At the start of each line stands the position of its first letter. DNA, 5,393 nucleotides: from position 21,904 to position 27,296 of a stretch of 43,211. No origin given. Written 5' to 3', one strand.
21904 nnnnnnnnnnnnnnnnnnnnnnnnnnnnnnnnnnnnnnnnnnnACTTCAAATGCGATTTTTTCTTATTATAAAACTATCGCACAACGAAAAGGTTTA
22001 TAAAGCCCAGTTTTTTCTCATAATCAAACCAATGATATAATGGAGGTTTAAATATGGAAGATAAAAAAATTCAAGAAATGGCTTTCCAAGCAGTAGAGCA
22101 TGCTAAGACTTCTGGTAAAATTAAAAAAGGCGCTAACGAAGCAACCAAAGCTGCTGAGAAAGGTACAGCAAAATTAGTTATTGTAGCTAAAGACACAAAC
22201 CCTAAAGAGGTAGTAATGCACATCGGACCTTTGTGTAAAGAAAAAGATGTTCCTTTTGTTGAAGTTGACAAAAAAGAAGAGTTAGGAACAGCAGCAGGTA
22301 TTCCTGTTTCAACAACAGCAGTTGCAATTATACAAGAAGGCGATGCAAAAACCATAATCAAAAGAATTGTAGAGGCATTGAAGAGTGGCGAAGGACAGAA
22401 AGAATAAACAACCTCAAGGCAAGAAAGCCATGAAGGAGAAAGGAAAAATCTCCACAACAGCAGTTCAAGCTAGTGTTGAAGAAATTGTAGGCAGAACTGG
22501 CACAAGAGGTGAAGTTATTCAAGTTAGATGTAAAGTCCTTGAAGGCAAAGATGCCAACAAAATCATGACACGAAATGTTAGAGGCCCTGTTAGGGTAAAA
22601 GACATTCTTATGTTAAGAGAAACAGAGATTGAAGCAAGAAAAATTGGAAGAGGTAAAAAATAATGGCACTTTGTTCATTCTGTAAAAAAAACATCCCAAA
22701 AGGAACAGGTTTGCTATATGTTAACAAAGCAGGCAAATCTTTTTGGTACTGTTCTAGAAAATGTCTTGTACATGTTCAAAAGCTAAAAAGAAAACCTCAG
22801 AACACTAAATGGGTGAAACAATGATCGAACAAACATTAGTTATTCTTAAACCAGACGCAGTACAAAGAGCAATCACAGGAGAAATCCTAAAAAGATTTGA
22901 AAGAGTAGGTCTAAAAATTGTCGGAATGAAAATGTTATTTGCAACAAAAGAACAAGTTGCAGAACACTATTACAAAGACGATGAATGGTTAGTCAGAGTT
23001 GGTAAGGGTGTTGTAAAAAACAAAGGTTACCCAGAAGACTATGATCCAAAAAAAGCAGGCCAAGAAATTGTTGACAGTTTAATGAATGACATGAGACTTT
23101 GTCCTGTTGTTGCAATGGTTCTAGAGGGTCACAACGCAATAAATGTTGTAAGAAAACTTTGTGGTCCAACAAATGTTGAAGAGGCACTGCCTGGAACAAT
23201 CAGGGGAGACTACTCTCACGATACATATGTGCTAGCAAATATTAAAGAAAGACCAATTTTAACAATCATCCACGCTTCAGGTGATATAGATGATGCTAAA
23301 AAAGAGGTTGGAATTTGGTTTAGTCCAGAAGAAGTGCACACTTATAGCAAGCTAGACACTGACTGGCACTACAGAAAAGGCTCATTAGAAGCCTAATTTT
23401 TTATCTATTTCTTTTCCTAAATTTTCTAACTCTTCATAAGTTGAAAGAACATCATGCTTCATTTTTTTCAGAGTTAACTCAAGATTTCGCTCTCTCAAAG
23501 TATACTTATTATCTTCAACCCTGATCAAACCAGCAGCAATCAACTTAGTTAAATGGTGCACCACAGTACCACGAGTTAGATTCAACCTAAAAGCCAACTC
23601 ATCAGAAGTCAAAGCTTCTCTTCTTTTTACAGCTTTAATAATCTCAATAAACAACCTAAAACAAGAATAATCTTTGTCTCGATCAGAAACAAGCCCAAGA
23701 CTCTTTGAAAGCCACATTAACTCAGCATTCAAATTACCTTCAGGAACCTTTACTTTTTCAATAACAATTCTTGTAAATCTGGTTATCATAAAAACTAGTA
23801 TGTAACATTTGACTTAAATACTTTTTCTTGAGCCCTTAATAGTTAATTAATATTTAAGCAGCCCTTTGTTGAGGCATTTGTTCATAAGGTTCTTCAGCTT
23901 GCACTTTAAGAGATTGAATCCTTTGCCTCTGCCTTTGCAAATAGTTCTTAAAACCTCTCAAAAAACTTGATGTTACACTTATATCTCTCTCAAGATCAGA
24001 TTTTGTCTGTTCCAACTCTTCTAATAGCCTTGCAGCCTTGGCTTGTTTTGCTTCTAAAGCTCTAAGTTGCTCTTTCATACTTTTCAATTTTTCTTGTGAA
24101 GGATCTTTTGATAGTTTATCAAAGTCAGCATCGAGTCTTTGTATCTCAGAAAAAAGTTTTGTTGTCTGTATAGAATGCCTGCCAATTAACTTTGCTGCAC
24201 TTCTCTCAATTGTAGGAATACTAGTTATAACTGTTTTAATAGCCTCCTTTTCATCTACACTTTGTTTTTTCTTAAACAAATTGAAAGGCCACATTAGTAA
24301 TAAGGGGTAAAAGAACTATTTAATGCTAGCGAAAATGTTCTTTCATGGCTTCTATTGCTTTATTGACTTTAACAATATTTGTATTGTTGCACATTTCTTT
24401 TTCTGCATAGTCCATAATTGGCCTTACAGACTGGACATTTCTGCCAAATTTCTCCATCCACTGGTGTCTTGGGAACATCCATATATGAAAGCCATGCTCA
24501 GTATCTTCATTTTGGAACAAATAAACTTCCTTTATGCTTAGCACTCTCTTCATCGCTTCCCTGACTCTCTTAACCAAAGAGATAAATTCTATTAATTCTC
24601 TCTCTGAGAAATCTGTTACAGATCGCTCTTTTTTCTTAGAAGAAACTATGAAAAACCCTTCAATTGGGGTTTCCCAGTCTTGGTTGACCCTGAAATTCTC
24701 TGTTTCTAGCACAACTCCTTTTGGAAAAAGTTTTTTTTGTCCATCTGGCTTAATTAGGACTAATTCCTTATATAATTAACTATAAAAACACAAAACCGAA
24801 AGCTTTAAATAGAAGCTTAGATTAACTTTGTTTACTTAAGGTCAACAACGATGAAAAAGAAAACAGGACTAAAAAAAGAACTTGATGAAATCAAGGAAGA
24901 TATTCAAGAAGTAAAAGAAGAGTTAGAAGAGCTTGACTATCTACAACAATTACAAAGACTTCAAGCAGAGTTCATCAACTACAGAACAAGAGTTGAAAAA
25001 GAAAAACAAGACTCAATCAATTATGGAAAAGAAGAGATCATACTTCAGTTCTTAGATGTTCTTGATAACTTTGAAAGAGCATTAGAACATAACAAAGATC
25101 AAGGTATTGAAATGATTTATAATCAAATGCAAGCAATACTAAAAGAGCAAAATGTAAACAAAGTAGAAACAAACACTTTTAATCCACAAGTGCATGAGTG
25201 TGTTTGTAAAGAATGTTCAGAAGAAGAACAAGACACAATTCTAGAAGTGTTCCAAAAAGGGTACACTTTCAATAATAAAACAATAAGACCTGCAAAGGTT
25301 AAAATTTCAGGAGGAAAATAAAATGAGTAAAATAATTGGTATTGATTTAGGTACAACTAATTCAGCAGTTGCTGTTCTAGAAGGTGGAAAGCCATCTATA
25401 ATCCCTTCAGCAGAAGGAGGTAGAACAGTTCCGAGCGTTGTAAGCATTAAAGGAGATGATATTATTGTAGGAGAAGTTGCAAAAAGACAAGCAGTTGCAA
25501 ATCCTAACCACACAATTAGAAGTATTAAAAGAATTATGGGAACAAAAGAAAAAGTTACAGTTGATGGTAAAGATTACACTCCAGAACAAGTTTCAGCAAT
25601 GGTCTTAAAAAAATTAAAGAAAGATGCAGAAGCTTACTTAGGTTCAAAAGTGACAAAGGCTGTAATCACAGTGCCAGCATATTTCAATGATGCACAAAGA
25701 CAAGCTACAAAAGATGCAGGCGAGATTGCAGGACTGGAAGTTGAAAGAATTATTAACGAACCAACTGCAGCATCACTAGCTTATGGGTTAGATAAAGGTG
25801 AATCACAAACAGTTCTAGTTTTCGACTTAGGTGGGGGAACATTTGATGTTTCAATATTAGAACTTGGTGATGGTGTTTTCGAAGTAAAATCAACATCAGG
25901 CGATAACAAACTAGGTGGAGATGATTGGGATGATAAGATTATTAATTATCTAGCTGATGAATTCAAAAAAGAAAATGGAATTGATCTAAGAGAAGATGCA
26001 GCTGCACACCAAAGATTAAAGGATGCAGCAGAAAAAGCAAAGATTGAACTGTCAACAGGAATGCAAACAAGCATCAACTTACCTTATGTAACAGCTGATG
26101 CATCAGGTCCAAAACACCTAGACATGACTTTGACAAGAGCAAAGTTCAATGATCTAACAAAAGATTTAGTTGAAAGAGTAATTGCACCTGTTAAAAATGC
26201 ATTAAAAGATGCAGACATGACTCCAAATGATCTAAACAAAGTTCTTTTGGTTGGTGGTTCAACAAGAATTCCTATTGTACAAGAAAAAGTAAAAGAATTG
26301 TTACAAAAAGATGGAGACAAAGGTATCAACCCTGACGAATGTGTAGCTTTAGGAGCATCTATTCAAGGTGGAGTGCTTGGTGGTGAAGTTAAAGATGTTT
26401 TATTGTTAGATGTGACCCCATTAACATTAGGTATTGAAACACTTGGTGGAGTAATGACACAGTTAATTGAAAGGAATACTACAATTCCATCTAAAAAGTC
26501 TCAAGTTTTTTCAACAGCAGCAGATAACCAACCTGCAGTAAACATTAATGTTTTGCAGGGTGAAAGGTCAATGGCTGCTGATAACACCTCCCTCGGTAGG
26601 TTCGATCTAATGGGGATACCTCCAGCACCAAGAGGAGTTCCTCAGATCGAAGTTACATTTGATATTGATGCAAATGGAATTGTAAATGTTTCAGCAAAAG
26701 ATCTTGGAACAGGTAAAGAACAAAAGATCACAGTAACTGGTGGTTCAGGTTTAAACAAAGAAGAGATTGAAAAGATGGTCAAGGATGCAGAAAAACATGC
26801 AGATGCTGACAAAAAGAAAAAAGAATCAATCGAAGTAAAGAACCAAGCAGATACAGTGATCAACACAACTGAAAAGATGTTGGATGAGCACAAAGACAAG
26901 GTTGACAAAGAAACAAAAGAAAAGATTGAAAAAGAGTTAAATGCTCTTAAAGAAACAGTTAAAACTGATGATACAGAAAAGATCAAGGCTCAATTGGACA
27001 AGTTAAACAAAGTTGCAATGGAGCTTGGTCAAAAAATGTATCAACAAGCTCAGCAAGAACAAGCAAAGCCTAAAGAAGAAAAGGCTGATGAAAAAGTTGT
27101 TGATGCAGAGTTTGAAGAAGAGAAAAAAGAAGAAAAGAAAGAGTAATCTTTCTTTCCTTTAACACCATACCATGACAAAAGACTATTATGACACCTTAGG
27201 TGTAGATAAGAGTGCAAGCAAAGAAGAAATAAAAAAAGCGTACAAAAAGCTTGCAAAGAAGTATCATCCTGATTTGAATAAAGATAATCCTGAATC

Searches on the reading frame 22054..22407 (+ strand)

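Call 69: search_protein_families(library=pfam, proteins=[window:22054-22407:+], max_evalue=0.00001)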
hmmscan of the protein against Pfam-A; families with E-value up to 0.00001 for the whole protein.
window:22054-22407:+ (117 aa): 1 family
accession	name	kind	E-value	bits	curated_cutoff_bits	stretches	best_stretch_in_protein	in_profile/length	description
PF01248.31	Ribosomal_L7Ae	-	5.6e-26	90.5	22.1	1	12-101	5-94/95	Ribosomal protein L7Ae/L30e/S12e/Gadd45 family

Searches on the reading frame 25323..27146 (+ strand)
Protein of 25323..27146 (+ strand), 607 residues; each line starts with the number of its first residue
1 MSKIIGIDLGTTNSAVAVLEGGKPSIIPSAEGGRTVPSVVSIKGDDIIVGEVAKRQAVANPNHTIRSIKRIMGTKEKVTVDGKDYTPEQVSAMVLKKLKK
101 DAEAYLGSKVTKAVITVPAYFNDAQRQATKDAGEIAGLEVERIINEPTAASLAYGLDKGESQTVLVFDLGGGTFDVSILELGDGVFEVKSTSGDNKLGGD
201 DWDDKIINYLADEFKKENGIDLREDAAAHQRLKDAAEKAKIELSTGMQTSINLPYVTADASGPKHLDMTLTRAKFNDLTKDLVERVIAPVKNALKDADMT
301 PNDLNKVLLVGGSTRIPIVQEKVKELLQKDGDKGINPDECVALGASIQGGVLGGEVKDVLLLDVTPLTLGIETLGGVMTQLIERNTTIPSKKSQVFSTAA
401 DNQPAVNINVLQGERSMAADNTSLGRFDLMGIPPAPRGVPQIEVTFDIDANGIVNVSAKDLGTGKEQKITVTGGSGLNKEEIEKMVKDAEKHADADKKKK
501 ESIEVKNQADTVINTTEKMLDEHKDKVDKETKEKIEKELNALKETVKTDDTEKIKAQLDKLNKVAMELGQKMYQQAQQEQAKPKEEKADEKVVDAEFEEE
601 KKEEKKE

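Call 69: search_protein_families(library=pfam, proteins=[window:25323-27146:+], max_evalue=0.00001)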
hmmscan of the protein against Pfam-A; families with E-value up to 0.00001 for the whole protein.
window:25323-27146:+ (607 aa): 2 families
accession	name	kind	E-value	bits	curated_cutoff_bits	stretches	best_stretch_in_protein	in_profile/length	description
PF00012.26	HSP70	-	5e-248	824.7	20.6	2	77-574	100-599/599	Hsp70 protein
PF06723.19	MreB_Mbl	-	5.5e-21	75.2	27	1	3-346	2-316/327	MreB/Mbl protein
